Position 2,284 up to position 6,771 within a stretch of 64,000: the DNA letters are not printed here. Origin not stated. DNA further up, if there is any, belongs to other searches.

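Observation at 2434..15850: Three tandem giant paralogous lipoproteins (1396, 1352, 1669 aa) fill 13.4 kb directly downstream of Opp-type ABC ATPase genes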

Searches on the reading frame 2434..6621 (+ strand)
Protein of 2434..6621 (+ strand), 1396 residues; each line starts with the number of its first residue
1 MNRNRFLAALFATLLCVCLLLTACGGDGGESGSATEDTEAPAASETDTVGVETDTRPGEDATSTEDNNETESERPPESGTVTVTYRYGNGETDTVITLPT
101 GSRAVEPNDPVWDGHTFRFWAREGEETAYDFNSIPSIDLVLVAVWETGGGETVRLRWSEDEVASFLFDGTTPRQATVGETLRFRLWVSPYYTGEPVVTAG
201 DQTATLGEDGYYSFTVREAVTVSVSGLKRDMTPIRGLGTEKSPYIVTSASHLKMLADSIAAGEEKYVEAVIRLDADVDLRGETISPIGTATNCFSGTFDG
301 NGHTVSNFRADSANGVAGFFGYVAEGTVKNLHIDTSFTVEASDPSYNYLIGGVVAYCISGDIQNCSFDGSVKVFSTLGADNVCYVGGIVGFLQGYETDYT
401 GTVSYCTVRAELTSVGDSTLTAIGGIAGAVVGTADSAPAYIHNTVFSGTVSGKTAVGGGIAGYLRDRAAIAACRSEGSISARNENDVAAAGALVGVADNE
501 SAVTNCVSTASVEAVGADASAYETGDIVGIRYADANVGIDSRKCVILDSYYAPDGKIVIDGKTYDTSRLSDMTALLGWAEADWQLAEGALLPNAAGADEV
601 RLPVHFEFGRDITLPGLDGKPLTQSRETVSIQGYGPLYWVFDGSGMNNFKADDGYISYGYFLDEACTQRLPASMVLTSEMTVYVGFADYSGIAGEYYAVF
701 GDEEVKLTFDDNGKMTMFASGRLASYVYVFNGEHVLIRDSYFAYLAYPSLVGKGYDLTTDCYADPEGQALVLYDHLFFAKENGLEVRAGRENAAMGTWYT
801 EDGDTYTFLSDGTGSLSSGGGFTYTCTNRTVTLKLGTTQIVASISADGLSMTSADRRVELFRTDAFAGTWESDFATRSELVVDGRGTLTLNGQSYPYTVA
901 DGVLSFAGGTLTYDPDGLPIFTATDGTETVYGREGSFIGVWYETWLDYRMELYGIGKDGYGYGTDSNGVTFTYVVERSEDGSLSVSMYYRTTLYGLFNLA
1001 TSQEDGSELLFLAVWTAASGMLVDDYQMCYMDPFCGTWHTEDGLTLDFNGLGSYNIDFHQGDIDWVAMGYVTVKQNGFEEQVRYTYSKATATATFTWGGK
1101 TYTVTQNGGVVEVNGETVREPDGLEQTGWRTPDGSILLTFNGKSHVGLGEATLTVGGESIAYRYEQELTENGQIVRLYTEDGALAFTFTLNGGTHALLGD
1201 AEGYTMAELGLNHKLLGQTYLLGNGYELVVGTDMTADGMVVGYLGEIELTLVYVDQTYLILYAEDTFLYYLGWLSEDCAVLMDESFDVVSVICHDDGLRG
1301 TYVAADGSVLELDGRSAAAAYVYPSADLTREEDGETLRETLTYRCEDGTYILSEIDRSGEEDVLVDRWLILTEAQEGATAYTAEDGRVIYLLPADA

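Call 6: search_protein_families(library=pfam, proteins=[window:2434-6621:+], max_evalue=0.1)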
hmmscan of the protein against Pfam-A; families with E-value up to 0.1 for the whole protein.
window:2434-6621:+ (1396 aa): 2 families
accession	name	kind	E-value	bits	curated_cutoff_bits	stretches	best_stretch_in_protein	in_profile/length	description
PF07581.17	Glug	-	1.5e-07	31.7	20.5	3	347-371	2-27/28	The GLUG motif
PF09479.16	Flg_new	-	2e-06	28.2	27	1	82-143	2-64/65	Listeria-Bacteroides repeat domain (List_Bact_rpt)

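Call 7: search_protein_families(library=ncbifam, proteins=[window:2434-6621:+], max_evalue=0.1)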
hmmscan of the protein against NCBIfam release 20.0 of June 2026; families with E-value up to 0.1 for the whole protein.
window:2434-6621:+ (1396 aa): 3 families
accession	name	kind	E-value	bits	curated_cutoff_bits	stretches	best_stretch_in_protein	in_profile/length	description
NF046017.1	ZmpA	exception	0.00078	16.7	3000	1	327-508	971-1136/2052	zinc metalloprotease A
NF058595.1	invert_tail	domain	0.0011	19.3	37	1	3-45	51-91/113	lipo-invert putative C-terminal anchoring domain-containing protein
NF053514.2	JUQZ_fam_ocin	equivalog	0.0046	17.2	40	0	1081-1116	41-77/107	BLB8/JUQZ-1 family protein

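Call 16: find_homologous_proteins(query=window:2434-6621:+, max_evalue=0.00001)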
Query window:2434-6621:+ (1396 aa): 1489 proteins with E <= 0.00001 among 8000 candidates; the best 120 are listed.
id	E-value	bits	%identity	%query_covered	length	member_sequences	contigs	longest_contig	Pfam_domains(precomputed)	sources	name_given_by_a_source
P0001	0.0e+0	2989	94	100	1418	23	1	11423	PF07581.18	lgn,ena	-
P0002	0.0e+0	2342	76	98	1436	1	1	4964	PF09479.17,PF07581.18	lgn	-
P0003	0.0e+0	2177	69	100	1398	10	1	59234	PF09479.17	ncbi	-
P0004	0.0e+0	1404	52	94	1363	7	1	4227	PF09479.17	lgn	-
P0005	0.0e+0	1396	52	94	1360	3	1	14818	PF09479.17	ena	-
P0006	0.0e+0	1395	51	94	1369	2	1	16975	PF09479.17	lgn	-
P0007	0.0e+0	1380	50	96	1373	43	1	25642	PF09479.17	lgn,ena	-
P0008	0.0e+0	1379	51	95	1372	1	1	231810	PF09479.17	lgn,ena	-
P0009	0.0e+0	1371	52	94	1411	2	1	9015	PF09479.17,PF07581.18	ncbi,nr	ncbi:MAG TPA: hypothetical protein DDY70_04450, partial [Clostridiales bacterium]|nr:hypothetical pr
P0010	0.0e+0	1340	50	94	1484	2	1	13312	PF09479.17,PF07581.18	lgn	-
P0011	0.0e+0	1285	49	94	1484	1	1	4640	PF09479.17,PF07581.18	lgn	-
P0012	0.0e+0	1256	48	93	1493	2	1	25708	PF09479.17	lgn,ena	-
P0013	0.0e+0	1232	47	94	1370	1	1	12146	PF09479.17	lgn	-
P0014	0.0e+0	1226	47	93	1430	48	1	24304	PF09479.17,PF07581.18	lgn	-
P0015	0.0e+0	1224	45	94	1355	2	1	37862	PF09479.17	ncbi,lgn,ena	-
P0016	0.0e+0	1213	45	94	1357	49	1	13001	PF09479.17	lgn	-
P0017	0.0e+0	1204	45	94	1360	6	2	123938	PF09479.17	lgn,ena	-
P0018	0.0e+0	1186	46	94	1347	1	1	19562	PF09479.17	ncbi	ncbi:MAG: InlB B-repeat-containing protein [Christensenellales bacterium]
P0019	0.0e+0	1185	45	95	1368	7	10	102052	PF09479.17,PF07581.18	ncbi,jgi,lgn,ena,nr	ncbi:MAG TPA: hypothetical protein DE061_02635 [Clostridiales bacterium]|nr:hypothetical protein [Cl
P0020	0.0e+0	1182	46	95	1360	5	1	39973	PF09479.17,PF07581.18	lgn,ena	-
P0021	0.0e+0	1171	43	100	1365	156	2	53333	PF09479.17,PF07581.18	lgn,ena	-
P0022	0.0e+0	1171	45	94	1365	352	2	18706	PF09479.17,PF07581.18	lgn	-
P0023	0.0e+0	1169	45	93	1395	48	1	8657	PF09479.17,PF07581.18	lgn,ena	-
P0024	0.0e+0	1153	44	94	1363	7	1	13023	PF09479.17,PF07581.18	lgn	-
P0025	0.0e+0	1140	43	94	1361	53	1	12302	PF09479.17,PF07581.18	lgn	-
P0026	0.0e+0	1079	44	96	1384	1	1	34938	PF09479.17,PF07581.18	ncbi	-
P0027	0.0e+0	1073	38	94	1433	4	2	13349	PF09479.17,PF07581.18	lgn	-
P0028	0.0e+0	1058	42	96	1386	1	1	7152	PF09479.17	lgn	-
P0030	3.2e-282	958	42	94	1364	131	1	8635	PF09479.17,PF07581.18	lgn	-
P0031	1.2e-274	933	40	94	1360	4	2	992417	PF09479.17,PF07581.18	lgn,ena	-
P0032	2.0e-271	922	39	94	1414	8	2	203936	PF09479.17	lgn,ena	-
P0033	4.8e-269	914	39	95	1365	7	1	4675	PF09479.17,PF07581.18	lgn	-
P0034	3.9e-267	908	40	94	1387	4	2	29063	PF09479.17,PF07581.18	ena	-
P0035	6.2e-265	900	38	95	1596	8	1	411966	PF09479.17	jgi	-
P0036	8.3e-258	877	40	94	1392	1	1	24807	PF09479.17,PF07581.18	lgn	-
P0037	1.2e-247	843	40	84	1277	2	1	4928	PF09479.17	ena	-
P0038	2.7e-246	839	37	95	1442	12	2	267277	PF09479.17,PF07581.18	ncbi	-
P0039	1.4e-245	836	37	96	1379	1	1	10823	PF09479.17,PF07581.18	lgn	-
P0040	1.4e-245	836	37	94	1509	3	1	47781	PF09479.17,PF07581.18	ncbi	-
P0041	8.2e-230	784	36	95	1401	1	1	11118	PF09479.17,PF07581.18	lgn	-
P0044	3.3e-54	202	28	26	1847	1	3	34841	PF05342.20,PF07581.18,PF13855.13,PF00041.28,PF16656.12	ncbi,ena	-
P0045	6.9e-52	194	30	20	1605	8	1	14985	PF05342.20,PF07581.18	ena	-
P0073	3.3e-45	172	31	17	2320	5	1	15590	PF05342.20,PF18998.7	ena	-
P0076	6.1e-45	171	32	17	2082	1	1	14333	PF05342.20,PF07581.18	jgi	-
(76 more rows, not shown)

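Call 18: find_encoding_contigs(protein=P0003, flank=10000, max_places=2)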
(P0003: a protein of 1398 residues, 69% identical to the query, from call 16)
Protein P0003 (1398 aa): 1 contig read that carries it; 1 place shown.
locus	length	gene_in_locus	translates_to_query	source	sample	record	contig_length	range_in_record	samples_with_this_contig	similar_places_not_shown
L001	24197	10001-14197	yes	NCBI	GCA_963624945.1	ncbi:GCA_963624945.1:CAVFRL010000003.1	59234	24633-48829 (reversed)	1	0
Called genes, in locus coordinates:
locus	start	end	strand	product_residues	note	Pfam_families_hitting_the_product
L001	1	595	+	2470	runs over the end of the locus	PF00082:Peptidase_S8, PF02225:PA, PF06280:fn3_5, PF02368:Big_2, PF13306:LRR_5, PF26918:Ig_Eae (faint), PF13306:LRR_5, PF13306:LRR_5, +1 more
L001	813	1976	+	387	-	-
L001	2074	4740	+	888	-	PF00496:SBP_bac_5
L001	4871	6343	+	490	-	PF00528:BPD_transp_1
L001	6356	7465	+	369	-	PF12911:OppC_N, PF00528:BPD_transp_1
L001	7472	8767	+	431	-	PF00005:ABC_tran, PF08352:oligo_HPY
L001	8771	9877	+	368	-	PF00005:ABC_tran, PF13304:AAA_21 (faint), PF08352:oligo_HPY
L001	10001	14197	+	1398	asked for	PF09479:Flg_new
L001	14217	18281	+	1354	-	PF09479:Flg_new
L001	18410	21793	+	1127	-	PF09479:Flg_new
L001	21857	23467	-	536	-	-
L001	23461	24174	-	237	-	PF00005:ABC_tran, PF13304:AAA_21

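Call 19: find_encoding_contigs(protein=P0008, flank=10000, max_places=2)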
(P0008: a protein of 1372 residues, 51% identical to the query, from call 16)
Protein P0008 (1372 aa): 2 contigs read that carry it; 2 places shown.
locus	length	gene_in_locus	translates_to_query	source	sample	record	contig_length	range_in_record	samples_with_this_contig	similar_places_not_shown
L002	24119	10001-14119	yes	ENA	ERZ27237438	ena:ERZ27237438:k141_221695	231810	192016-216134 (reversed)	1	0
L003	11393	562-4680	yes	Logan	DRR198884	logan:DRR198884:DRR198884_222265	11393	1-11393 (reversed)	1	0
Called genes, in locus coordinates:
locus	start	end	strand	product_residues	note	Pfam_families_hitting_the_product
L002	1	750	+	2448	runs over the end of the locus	PF13855:LRR_8 (faint), PF00082:Peptidase_S8, PF02225:PA, PF06280:fn3_5, PF02368:Big_2 (weak), PF13306:LRR_5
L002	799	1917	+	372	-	PF09479:Flg_new (faint)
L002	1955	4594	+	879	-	PF00496:SBP_bac_5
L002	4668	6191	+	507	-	PF00528:BPD_transp_1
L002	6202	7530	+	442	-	PF12911:OppC_N, PF00528:BPD_transp_1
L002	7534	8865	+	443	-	PF00005:ABC_tran, PF08352:oligo_HPY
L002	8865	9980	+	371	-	PF00005:ABC_tran, PF13304:AAA_21 (faint), PF08352:oligo_HPY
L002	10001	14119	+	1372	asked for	PF09479:Flg_new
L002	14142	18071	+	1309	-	PF09479:Flg_new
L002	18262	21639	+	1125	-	-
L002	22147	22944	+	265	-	PF00483:NTP_transferase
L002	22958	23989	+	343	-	PF01073:3Beta_HSD, PF01370:Epimerase, PF02719:Polysacc_synt_2, PF04321:RmlD_sub_bind, PF07993:NAD_binding_4, PF16363:GDP_Man_Dehyd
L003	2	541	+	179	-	?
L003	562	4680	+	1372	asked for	PF09479:Flg_new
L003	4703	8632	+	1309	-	PF09479:Flg_new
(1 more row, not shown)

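Call 20: find_encoding_contigs(protein=P0031, flank=10000, max_places=2)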
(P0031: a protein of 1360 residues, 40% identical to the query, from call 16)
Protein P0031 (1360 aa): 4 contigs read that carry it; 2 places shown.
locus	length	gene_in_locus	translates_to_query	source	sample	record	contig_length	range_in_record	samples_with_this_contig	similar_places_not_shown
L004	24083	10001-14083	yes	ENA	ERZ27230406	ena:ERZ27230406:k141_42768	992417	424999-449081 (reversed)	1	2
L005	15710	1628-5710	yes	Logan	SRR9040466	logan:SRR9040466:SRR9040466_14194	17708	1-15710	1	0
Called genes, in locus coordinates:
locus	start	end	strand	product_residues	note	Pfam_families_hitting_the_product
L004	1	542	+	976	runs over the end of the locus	PF07679:I-set (faint), PF23623:GBD_IRG7_N (faint), PF00801:PKD (faint), PF06832:BiPBP_C (faint), PF13927:Ig_3 (faint), PF16820:PKD_3 (faint), PF06439:3keto-disac_hyd (weak)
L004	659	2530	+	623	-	-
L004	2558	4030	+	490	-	PF00370:FGGY_N, PF02782:FGGY_C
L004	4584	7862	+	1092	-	PF07523:Big_3 (faint)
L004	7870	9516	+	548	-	PF13529:Peptidase_C39_2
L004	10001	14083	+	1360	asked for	PF09479:Flg_new, PF07581:Glug (faint)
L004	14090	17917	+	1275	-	PF09479:Flg_new, PF07581:Glug (faint)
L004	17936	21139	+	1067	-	PF09479:Flg_new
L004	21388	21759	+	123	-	PF00392:GntR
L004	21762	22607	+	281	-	PF02463:SMC_N (faint), PF13476:AAA_23 (weak), PF00005:ABC_tran, PF13304:AAA_21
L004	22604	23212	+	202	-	PF13346:ABC2_membrane_5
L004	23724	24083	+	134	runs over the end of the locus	PF02310:B12-binding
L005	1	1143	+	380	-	?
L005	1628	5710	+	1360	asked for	PF09479:Flg_new, PF07581:Glug (faint)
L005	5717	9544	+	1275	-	PF09479:Flg_new, PF07581:Glug (faint)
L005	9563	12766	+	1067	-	PF09479:Flg_new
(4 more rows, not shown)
